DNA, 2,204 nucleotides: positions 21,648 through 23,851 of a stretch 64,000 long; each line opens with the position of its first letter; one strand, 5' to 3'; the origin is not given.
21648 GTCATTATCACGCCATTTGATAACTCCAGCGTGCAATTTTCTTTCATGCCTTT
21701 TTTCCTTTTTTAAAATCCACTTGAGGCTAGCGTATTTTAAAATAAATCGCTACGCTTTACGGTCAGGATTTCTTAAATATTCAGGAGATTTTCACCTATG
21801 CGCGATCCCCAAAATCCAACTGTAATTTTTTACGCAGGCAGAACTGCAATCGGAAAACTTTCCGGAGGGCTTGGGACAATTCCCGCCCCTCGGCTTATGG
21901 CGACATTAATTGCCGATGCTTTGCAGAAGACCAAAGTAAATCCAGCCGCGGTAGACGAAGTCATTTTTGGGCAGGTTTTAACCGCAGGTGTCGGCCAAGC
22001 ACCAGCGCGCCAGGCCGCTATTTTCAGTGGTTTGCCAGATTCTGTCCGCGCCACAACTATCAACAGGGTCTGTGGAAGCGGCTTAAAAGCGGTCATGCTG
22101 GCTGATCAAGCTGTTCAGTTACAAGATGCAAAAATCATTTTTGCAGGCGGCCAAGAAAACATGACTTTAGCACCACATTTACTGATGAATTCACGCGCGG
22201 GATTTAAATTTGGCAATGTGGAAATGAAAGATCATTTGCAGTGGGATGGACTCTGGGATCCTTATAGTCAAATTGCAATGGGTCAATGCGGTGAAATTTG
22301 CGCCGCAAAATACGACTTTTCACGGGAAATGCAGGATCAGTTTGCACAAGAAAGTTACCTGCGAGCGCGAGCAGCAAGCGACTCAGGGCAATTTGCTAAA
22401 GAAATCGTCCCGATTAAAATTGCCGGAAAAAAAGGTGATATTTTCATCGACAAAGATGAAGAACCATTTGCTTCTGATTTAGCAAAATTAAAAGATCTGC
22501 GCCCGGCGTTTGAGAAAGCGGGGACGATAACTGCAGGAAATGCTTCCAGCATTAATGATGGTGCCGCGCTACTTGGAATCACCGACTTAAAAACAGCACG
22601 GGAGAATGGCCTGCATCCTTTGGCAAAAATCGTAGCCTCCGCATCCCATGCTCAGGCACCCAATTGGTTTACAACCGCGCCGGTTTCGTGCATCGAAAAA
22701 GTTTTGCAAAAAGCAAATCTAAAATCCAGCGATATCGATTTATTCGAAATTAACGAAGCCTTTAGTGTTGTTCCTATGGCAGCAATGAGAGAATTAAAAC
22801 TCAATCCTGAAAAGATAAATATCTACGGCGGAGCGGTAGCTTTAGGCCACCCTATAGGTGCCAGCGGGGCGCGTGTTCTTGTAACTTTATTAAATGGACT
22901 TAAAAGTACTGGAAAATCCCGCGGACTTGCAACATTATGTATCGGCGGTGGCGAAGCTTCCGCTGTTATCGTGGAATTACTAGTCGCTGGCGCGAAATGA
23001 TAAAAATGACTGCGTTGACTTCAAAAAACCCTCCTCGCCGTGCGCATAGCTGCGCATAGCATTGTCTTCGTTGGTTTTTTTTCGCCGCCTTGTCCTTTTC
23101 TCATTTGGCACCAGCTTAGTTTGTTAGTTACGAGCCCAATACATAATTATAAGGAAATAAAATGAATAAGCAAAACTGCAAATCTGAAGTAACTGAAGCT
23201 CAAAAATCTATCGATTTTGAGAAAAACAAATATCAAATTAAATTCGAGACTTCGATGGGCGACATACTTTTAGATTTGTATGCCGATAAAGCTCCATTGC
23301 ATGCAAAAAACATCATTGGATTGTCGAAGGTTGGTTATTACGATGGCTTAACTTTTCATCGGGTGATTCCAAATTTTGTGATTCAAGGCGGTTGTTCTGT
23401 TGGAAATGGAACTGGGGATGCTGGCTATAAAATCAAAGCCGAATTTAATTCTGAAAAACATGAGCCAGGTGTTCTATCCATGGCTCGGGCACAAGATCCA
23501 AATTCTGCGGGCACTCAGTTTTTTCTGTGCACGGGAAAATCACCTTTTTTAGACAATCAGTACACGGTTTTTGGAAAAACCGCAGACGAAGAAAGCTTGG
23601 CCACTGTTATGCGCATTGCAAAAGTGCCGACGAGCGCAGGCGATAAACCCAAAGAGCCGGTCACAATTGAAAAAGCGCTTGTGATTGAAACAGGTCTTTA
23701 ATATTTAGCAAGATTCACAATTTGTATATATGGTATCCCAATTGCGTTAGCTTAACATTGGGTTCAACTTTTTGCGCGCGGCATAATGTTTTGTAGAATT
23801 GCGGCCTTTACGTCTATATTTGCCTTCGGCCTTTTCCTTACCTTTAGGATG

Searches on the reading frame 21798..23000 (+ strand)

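Call 15: search_protein_families(library=pfam, proteins=[window:21798-23000:+])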
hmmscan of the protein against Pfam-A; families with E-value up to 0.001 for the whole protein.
window:21798-23000:+ (400 aa): 3 families
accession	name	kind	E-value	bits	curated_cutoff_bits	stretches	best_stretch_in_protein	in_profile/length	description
PF00108.29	Thiolase_N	-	5e-85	285.5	26.4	1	9-259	2-254/260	Thiolase, N-terminal domain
PF02803.24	Thiolase_C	-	2.4e-43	147.1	27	1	273-393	2-122/123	Thiolase, C-terminal domain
PF22691.2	Thiolase_C_1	-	4.5e-05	23.6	28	0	279-335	4-60/144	Thiolase C-terminal domain-like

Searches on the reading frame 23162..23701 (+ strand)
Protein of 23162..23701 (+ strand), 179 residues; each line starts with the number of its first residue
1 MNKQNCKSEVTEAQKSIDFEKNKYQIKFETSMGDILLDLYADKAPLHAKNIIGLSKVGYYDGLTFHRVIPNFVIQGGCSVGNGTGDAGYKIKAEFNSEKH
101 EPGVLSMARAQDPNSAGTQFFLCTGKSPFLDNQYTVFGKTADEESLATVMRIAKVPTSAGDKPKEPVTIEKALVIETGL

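Call 15: search_protein_families(library=pfam, proteins=[window:23162-23701:+])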
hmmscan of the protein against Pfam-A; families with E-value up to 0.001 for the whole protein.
window:23162-23701:+ (179 aa): 1 family
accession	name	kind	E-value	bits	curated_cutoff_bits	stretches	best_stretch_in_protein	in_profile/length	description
PF00160.26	Pro_isomerase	-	3.1e-44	151.4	21.7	1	26-172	2-157/159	Cyclophilin type peptidyl-prolyl cis-trans isomerase/CLD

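Call 24: find_homologous_proteins(query=window:23162-23701:+, max_evalue=1e-30)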
Query window:23162-23701:+ (179 aa): 3650 proteins with E <= 1e-30 among 8000 candidates; the best 120 are listed.
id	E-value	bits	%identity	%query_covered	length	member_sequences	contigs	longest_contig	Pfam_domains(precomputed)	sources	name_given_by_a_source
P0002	1.7e-114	398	100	100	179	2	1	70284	PF00160.27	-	-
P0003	8.6e-73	262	68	97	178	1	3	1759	PF00160.27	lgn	-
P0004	7.8e-71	256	67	97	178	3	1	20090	PF00160.27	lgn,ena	-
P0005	6.3e-70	253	64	98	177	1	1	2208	PF00160.27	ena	-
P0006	1.5e-69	251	66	97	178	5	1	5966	PF00160.27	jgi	jgi:peptidyl-prolyl cis-trans isomerase B (cyclophilin B)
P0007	1.7e-69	251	65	98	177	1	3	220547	PF00160.27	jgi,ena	jgi:peptidyl-prolyl cis-trans isomerase B (cyclophilin B)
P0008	2.0e-69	251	63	98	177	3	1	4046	PF00160.27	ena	-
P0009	3.2e-69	250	64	98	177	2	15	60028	PF00160.27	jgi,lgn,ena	jgi:peptidyl-prolyl cis-trans isomerase B (cyclophilin B)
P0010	3.3e-69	250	65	98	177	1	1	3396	PF00160.27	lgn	-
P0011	3.7e-69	250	65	95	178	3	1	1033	PF00160.27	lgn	-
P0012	8.3e-69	249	64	98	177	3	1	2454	PF00160.27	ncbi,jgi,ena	jgi:peptidyl-prolyl cis-trans isomerase B (cyclophilin B)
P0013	8.4e-69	249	63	98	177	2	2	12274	PF00160.27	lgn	-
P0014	8.4e-69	249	64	98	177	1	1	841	PF00160.27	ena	-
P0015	8.4e-69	249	64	98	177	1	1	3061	PF00160.27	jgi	jgi:peptidyl-prolyl cis-trans isomerase B (cyclophilin B)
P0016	9.1e-69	249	62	98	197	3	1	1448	PF00160.27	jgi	jgi:peptidyl-prolyl cis-trans isomerase B (cyclophilin B)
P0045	8.4e-67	243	63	98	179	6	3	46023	PF00160.27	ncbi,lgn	ncbi:MAG: peptidylprolyl isomerase [Oligoflexales bacterium]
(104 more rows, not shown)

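Call 40: find_encoding_contigs(protein=P0004, flank=10000, max_places=3)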
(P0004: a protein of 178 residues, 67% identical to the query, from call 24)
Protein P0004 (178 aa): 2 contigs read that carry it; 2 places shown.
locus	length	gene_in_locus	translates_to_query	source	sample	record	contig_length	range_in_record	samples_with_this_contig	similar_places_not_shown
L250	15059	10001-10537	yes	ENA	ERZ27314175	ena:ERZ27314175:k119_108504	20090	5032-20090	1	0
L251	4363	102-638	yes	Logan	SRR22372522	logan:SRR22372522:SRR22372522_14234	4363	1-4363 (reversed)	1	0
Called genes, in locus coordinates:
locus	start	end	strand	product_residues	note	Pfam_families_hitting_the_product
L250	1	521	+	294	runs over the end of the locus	PF02673:BacA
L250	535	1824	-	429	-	PF07394:DUF1501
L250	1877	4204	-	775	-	PF07583:PSCyt2 (faint)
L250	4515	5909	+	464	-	PF07394:DUF1501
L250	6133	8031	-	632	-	PF05448:AXE1 (weak), PF22244:GCE_fung (faint)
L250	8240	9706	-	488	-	PF07394:DUF1501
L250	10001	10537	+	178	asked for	PF00160:Pro_isomerase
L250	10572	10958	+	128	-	PF06094:GGACT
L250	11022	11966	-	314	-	PF14397:ATPgrasp_ST (weak)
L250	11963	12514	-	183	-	-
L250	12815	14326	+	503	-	-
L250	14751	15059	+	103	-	?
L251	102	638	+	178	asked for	PF00160:Pro_isomerase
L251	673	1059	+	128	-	PF06094:GGACT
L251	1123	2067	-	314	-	PF14397:ATPgrasp_ST (weak)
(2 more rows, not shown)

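Call 41: find_encoding_contigs(protein=P0045, flank=10000, max_places=3)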
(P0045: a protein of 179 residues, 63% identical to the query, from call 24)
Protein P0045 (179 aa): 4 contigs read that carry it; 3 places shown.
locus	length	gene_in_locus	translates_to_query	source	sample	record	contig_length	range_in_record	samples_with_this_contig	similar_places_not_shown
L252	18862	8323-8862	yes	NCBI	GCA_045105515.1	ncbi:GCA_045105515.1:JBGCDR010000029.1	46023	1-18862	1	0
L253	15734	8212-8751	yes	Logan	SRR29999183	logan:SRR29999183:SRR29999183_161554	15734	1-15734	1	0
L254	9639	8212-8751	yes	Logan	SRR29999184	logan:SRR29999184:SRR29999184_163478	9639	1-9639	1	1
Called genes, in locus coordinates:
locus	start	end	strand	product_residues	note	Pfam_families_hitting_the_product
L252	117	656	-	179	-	-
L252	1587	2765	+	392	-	PF01207:Dus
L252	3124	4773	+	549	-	PF01694:Rhomboid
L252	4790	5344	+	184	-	PF06271:RDD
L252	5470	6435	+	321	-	-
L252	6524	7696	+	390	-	PF22020:RlmL_1st (faint), PF02926:THUMP, PF01170:UPF0020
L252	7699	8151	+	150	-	PF01878:EVE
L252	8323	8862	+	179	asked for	PF00160:Pro_isomerase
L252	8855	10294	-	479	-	-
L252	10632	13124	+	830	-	PF02771:Acyl-CoA_dh_N, PF02770:Acyl-CoA_dh_M, PF00441:Acyl-CoA_dh_1, PF09317:ACDH_C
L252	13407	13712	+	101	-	-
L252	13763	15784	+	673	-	PF12838:Fer4_7 (faint), PF12797:Fer4_2 (faint), PF13183:Fer4_8, PF13187:Fer4_9, PF13237:Fer4_10, PF13484:Fer4_16, PF02754:CCG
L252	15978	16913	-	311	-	PF00698:Acyl_transf_1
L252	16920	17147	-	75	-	PF01783:Ribosomal_L32p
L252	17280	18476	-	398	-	-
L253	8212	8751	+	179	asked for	PF00160:Pro_isomerase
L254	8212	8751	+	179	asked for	PF00160:Pro_isomerase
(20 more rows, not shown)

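Call 71: find_encoding_contigs(protein=P0003, flank=10000, max_places=4)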
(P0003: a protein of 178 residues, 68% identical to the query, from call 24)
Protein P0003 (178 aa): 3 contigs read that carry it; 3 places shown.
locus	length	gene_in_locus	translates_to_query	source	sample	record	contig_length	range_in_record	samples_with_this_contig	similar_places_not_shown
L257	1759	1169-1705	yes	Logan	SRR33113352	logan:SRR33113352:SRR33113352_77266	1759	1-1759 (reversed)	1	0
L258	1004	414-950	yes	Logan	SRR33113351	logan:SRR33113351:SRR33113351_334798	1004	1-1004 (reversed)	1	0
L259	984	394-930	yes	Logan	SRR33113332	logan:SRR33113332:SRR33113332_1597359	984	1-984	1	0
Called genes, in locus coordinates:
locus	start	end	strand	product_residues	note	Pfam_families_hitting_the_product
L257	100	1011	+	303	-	PF16697:Yop-YscD_cpl, PF00498:FHA, PF00990:GGDEF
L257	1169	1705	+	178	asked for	PF00160:Pro_isomerase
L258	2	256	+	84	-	?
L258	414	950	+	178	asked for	PF00160:Pro_isomerase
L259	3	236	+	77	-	?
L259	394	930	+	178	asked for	PF00160:Pro_isomerase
